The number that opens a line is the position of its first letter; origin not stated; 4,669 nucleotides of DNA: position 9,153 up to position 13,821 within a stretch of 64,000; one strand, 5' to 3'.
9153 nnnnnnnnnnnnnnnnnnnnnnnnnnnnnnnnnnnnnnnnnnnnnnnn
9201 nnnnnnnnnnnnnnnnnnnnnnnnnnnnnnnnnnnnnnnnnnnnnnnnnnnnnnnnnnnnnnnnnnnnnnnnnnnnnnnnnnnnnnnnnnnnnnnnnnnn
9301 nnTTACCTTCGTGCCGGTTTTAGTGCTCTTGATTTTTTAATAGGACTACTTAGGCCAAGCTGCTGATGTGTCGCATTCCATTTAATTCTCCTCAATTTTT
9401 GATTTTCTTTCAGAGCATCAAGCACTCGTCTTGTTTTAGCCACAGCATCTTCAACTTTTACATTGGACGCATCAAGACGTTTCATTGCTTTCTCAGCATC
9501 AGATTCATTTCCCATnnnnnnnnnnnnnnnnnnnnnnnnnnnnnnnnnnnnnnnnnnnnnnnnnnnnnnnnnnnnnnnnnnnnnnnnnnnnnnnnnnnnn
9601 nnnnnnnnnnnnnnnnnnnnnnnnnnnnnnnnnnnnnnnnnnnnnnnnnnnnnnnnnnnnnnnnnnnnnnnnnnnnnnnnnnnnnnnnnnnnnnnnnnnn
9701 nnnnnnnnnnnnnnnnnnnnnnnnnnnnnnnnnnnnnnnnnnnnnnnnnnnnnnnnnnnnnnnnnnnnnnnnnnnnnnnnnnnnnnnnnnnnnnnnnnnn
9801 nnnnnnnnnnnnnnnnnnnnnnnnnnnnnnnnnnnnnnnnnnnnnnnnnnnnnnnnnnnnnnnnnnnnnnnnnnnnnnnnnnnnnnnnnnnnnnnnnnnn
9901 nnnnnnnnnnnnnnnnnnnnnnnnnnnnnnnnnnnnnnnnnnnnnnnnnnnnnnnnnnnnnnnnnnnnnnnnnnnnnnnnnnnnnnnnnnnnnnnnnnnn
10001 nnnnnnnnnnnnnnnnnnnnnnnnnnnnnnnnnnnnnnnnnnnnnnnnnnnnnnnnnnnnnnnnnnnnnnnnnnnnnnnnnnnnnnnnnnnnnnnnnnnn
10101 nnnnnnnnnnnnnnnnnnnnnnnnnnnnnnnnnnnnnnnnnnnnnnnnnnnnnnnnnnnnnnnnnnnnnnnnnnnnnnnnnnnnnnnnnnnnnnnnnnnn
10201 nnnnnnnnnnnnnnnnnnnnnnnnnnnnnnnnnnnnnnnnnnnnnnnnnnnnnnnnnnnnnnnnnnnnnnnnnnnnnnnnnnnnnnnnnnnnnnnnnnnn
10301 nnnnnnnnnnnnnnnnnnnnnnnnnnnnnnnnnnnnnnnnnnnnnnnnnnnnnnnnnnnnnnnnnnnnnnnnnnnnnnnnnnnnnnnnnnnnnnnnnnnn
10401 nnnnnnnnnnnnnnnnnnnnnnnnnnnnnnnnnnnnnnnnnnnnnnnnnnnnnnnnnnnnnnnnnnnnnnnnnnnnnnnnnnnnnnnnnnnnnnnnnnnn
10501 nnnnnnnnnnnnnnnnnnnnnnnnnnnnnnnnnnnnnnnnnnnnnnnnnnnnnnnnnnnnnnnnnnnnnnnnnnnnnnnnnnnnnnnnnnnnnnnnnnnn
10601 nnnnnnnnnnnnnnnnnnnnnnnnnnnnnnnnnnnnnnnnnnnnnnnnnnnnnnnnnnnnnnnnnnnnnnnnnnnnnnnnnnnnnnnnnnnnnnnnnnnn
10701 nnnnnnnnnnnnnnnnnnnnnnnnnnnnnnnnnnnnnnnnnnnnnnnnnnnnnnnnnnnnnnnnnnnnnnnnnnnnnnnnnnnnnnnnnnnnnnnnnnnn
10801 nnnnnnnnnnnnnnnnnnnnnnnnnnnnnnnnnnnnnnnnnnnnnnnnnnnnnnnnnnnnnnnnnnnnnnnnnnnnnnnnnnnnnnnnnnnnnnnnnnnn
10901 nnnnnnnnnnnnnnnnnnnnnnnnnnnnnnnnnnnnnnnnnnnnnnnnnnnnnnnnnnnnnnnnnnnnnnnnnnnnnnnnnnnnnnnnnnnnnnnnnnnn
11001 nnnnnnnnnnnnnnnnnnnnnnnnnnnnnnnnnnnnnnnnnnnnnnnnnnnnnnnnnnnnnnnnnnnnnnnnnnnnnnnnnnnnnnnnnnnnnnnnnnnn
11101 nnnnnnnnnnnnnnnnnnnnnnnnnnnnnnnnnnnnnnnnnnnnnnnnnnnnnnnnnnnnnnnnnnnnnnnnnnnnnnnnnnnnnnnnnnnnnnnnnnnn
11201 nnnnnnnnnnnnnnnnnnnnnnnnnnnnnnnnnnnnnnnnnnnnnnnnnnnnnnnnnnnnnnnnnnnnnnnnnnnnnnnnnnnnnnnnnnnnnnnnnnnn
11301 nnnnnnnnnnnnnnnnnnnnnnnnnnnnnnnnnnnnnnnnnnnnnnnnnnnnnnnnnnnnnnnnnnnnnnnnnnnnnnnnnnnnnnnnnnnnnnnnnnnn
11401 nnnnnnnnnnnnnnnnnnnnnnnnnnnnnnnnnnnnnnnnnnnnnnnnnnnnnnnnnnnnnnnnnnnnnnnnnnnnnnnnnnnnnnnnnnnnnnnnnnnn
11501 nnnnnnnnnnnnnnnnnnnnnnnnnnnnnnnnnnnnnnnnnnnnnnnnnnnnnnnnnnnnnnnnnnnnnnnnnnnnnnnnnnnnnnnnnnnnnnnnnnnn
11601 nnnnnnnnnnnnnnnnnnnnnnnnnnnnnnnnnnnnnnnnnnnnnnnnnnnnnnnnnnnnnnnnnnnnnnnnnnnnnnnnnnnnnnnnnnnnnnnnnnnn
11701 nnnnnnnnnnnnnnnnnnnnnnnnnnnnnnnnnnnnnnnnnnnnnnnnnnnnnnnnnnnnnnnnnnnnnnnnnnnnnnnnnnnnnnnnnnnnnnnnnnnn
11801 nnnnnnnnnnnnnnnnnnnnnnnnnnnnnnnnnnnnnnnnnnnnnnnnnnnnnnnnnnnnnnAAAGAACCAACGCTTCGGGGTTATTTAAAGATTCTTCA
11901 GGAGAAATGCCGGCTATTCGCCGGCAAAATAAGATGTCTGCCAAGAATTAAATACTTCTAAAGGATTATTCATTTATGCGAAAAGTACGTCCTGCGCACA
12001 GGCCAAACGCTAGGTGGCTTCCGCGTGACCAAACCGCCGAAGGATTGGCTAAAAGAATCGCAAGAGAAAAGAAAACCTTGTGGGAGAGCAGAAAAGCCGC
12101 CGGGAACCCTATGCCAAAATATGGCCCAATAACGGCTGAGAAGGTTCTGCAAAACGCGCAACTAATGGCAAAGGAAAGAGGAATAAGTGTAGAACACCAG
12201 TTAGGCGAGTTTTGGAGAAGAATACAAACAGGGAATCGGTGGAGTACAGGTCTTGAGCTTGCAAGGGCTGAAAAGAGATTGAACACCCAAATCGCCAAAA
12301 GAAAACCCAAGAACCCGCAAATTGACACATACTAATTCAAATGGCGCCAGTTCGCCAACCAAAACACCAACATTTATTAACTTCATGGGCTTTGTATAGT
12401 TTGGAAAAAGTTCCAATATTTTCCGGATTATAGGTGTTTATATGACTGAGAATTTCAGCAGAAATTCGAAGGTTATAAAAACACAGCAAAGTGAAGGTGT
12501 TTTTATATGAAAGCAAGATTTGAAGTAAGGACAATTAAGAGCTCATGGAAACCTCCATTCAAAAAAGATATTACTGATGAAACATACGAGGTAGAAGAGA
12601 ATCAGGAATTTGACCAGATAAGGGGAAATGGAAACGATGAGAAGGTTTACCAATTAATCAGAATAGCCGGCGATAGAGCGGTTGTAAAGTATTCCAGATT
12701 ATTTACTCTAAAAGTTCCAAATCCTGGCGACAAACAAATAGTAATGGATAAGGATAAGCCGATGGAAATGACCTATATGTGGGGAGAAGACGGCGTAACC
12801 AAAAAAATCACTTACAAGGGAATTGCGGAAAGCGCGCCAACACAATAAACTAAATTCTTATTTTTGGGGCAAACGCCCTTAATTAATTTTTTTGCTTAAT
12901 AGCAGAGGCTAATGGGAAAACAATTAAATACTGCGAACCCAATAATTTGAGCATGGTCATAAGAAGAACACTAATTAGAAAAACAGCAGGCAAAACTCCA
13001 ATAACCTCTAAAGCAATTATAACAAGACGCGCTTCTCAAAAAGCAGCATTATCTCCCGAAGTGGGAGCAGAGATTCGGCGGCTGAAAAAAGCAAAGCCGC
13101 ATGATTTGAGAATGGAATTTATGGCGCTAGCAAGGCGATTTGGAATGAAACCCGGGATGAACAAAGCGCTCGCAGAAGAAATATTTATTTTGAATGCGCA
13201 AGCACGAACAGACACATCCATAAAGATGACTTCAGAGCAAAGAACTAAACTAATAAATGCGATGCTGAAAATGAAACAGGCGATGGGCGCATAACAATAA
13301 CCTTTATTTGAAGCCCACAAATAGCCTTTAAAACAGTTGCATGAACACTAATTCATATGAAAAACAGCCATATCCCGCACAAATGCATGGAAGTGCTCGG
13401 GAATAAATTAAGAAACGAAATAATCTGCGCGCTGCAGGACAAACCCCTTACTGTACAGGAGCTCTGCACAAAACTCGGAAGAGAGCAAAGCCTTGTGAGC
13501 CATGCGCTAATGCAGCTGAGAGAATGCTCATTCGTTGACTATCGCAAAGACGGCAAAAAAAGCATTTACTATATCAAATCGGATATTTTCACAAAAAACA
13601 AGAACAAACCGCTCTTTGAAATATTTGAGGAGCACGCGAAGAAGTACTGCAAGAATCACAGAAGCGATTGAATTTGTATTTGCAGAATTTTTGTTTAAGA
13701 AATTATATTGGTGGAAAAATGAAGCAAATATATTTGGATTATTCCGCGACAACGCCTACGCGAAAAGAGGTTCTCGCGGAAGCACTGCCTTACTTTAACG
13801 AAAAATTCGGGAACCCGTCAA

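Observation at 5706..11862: Non-canonical herA-nurA operon: nurA-HAD-HAD-70aa-herA-PolB-like-DUF488, with no mre11 and rad50 displaced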

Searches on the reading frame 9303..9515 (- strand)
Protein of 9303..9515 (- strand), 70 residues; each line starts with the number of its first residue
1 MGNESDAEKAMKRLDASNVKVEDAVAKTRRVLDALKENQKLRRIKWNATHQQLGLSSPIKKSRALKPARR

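Call 3: search_protein_families(library=pfam, proteins=[window:9303-9515:-], max_evalue=0.1)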
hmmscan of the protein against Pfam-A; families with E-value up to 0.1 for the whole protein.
window:9303-9515:- (70 aa): 2 families
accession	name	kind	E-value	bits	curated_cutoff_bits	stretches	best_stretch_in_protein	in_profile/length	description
PF08647.16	BRE1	-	0.024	15.2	27.9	1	6-43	49-86/95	BRE1 E3 ubiquitin ligase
PF07730.19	HisKA_3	-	0.077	14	24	0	5-38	33-66/68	Histidine kinase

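Call 4: search_protein_families(library=ncbifam, proteins=[window:9303-9515:-], max_evalue=0.1)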
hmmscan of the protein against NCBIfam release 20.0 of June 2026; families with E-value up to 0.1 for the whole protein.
window:9303-9515:- (70 aa): 0 families

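Call 84: search_protein_families(library=padloc, proteins=[window:9303-9515:-], max_evalue=0.001)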
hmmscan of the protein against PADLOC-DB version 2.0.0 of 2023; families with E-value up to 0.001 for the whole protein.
window:9303-9515:- (70 aa): 0 families

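Call 85: search_protein_families(library=phrogs, proteins=[window:9303-9515:-], max_evalue=0.001)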
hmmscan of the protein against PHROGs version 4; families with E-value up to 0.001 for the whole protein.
window:9303-9515:- (70 aa): 0 families

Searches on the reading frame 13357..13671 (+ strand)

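Call 8: search_protein_families(library=pfam, proteins=[window:13357-13671:+], max_evalue=0.01)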
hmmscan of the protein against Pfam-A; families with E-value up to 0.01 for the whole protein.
window:13357-13671:+ (104 aa): 7 families
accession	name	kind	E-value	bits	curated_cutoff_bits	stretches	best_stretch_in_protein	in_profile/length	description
PF01022.26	HTH_5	-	4.7e-10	39.6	22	1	17-62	2-47/47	Bacterial regulatory protein, arsR family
PF25212.1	HVO_A0114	-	0.00014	22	27.6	1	19-74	24-80/84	HVO_A0114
PF21476.4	PF0610-like_N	-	0.00078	20.1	33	1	18-44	2-28/50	PF0610-like, N-terminal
PF01978.25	TrmB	-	0.00093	19.4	25.6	1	26-72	18-63/68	Sugar-specific transcriptional regulator TrmB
PF18114.7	Suv3_N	-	0.0015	19.1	24.2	1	23-96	34-105/116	Suv3 helical N-terminal domain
PF24270.1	HTH_Cmi2_C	-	0.0034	18.1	27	1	15-65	73-123/125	Cmi2, C-terminal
PF12802.13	MarR_2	-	0.0061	17.1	27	1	26-66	14-56/61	MarR family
